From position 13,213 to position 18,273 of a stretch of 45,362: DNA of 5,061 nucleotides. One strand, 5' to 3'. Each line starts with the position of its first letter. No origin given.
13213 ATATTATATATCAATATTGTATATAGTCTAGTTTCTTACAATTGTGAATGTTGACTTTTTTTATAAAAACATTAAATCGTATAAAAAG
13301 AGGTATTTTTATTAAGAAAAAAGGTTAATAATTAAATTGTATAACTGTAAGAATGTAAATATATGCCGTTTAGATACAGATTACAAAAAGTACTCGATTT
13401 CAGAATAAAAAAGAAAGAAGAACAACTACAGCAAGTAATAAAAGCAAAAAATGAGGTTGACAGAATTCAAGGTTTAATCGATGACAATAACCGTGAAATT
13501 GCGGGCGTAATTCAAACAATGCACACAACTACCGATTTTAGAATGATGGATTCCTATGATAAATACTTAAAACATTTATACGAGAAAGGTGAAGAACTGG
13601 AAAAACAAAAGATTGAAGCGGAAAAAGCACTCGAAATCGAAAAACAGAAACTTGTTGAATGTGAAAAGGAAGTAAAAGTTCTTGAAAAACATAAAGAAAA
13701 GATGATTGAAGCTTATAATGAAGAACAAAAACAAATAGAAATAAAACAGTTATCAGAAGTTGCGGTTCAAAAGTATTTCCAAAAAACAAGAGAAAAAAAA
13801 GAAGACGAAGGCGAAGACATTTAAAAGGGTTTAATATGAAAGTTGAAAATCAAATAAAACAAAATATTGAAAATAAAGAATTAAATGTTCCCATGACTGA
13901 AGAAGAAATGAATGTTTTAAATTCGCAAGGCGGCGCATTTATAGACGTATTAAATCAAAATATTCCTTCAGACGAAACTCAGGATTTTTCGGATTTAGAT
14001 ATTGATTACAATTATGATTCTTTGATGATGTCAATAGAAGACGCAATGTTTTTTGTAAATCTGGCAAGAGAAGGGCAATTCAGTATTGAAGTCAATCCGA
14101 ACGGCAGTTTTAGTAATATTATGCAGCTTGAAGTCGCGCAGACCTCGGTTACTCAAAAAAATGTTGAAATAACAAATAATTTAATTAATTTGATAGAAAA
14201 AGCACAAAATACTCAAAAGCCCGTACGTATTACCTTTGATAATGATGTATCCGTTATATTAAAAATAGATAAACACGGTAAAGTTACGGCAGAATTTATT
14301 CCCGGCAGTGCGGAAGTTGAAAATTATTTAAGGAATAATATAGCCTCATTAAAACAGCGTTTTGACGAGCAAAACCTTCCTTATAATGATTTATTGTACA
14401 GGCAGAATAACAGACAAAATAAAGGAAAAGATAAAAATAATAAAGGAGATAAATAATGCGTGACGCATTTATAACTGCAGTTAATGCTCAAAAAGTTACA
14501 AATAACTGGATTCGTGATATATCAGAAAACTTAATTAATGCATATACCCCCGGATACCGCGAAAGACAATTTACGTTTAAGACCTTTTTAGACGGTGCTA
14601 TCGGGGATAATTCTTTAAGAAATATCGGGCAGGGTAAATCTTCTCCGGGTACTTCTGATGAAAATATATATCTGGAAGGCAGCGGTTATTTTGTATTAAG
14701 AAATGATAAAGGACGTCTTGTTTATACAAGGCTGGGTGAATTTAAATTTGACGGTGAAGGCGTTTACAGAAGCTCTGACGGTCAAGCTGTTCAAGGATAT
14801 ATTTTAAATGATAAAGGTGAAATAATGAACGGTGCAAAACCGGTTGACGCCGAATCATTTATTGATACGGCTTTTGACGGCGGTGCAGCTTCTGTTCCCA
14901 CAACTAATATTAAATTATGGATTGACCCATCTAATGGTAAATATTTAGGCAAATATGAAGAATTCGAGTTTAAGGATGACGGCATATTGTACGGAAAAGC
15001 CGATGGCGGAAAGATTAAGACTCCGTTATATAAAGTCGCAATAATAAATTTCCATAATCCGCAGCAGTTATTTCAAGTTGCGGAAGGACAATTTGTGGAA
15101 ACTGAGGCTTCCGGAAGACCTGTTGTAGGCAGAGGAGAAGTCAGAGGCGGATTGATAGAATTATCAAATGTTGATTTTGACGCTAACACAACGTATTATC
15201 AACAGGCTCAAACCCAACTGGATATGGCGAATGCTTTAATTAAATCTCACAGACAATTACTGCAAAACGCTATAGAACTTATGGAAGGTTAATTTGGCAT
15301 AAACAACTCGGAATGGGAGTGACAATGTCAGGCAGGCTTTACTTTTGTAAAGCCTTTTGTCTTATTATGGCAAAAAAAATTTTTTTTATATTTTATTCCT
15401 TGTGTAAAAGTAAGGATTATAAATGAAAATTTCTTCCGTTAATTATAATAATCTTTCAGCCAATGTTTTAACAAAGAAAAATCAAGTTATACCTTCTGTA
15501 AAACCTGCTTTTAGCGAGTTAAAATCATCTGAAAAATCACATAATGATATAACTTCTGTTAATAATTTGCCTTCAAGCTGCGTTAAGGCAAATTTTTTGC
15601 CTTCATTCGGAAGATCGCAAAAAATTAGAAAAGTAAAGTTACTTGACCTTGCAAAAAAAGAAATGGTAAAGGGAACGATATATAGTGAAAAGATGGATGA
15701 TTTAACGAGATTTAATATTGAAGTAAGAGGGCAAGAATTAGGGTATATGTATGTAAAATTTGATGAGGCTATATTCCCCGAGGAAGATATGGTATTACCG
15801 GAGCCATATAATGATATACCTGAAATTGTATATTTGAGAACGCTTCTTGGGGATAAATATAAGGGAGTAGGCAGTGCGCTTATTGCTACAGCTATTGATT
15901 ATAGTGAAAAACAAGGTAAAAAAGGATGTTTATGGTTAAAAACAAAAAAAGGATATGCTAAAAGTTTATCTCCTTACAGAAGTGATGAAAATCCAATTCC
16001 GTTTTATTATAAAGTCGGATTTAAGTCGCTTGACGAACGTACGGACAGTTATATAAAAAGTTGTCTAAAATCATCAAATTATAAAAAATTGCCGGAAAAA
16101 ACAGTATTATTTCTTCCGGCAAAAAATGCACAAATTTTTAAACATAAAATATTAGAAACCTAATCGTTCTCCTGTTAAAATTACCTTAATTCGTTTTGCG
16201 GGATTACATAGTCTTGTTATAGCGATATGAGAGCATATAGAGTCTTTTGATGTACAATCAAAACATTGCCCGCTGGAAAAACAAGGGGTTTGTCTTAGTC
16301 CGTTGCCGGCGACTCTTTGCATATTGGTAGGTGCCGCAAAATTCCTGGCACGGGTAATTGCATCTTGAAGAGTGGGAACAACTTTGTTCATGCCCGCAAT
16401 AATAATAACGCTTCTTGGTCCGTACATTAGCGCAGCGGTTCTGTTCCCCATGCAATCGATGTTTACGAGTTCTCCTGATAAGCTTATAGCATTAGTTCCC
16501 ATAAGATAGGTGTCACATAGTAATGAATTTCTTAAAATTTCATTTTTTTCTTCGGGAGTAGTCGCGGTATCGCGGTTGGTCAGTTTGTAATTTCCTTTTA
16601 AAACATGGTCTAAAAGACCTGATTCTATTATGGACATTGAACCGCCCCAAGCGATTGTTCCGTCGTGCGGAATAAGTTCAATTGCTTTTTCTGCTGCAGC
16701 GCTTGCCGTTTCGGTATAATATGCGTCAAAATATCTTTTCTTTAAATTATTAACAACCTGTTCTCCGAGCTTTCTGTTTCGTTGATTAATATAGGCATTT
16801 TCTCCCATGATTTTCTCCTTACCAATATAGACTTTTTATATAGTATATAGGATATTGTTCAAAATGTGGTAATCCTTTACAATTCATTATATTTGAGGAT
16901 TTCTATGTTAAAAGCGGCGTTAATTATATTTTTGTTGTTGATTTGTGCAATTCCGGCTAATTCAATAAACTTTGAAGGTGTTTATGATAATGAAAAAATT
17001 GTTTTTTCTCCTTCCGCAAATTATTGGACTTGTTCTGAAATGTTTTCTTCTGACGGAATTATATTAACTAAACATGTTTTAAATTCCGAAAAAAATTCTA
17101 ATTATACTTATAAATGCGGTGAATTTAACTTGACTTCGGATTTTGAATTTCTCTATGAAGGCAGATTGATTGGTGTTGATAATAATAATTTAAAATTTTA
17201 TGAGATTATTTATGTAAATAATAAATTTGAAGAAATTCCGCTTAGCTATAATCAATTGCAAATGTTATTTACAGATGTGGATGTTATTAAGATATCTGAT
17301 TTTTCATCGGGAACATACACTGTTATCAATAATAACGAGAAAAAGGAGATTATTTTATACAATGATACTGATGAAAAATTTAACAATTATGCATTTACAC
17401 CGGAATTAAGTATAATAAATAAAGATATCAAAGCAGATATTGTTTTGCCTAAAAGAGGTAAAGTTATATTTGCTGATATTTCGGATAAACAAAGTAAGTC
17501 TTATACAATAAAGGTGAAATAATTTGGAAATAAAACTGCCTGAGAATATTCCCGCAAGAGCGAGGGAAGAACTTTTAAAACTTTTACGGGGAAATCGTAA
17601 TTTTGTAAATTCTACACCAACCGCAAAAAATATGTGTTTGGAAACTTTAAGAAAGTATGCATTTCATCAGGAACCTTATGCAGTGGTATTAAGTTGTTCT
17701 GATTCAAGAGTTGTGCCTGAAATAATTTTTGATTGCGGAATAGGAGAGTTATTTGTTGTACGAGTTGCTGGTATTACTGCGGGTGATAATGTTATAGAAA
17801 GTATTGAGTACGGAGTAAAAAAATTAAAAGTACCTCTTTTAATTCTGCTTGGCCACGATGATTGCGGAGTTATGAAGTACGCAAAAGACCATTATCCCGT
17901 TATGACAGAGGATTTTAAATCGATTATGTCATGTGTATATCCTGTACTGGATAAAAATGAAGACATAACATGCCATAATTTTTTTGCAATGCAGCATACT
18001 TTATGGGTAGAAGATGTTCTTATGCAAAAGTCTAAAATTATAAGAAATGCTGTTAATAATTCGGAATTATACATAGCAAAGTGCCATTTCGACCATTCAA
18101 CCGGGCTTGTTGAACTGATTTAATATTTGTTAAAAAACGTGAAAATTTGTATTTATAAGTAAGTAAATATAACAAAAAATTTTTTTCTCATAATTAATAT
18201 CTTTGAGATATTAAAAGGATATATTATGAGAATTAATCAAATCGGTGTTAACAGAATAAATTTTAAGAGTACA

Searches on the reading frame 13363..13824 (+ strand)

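Call 7: search_protein_families(library=pfam, proteins=[window:13363-13824:+], max_evalue=0.001)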
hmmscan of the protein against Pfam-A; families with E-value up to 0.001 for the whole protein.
window:13363-13824:+ (153 aa): 2 families
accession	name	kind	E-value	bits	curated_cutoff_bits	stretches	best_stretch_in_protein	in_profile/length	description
PF02050.21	FliJ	-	1e-05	26.2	28.4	1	20-138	2-123/123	Flagellar FliJ protein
PF16789.10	YscO-like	-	0.00017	22.1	27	0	5-142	4-159/161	YscO-like protein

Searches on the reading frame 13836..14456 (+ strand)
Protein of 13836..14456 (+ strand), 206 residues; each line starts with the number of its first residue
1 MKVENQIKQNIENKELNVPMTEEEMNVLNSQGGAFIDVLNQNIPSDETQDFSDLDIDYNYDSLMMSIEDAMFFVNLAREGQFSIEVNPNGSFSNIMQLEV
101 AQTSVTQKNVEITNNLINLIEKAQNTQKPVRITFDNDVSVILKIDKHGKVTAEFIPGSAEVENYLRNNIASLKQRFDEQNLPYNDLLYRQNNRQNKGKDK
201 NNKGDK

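Call 7: search_protein_families(library=pfam, proteins=[window:13836-14456:+], max_evalue=0.001)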
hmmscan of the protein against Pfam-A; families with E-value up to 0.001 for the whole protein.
window:13836-14456:+ (206 aa): 1 family
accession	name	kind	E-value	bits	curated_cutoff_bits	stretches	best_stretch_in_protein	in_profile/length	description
PF02120.21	Flg_hook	-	2.9e-05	24.3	29.8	1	139-194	28-82/85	Flagellar hook-length control protein FliK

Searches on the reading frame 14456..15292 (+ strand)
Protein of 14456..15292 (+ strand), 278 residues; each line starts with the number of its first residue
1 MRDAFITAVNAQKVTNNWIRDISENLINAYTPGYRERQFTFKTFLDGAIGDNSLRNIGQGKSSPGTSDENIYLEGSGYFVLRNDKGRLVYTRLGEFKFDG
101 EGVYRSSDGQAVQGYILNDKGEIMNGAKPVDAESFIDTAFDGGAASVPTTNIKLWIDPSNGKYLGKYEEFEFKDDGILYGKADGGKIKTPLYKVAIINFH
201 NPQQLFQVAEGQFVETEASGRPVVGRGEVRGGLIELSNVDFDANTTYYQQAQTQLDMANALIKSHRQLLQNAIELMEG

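Call 7: search_protein_families(library=pfam, proteins=[window:14456-15292:+], max_evalue=0.001)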
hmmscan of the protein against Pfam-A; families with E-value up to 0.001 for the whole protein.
window:14456-15292:+ (278 aa): 1 family
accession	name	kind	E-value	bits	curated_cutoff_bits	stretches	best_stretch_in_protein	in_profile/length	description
PF22692.1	LlgE_F_G_D1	-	2e-09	37.9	27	1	73-116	2-45/64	Flagellar hook protein FlgE/F/G D1 domain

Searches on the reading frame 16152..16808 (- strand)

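Call 7: search_protein_families(library=pfam, proteins=[window:16152-16808:-], max_evalue=0.001)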
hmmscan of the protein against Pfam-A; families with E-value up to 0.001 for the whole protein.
window:16152-16808:- (218 aa): 1 family
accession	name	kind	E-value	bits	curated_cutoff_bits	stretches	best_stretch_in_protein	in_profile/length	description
PF02589.21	LUD_dom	-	1.3e-41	142.8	22.6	1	16-211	2-188/189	LUD domain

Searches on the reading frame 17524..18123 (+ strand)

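Call 7: search_protein_families(library=pfam, proteins=[window:17524-18123:+], max_evalue=0.001)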
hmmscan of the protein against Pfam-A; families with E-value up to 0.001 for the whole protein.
window:17524-18123:+ (199 aa): 1 family
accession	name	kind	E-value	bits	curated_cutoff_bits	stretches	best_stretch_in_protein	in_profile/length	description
PF00484.24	Pro_CA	-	1.3e-27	97.4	25.7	1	53-196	1-156/156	Carbonic anhydrase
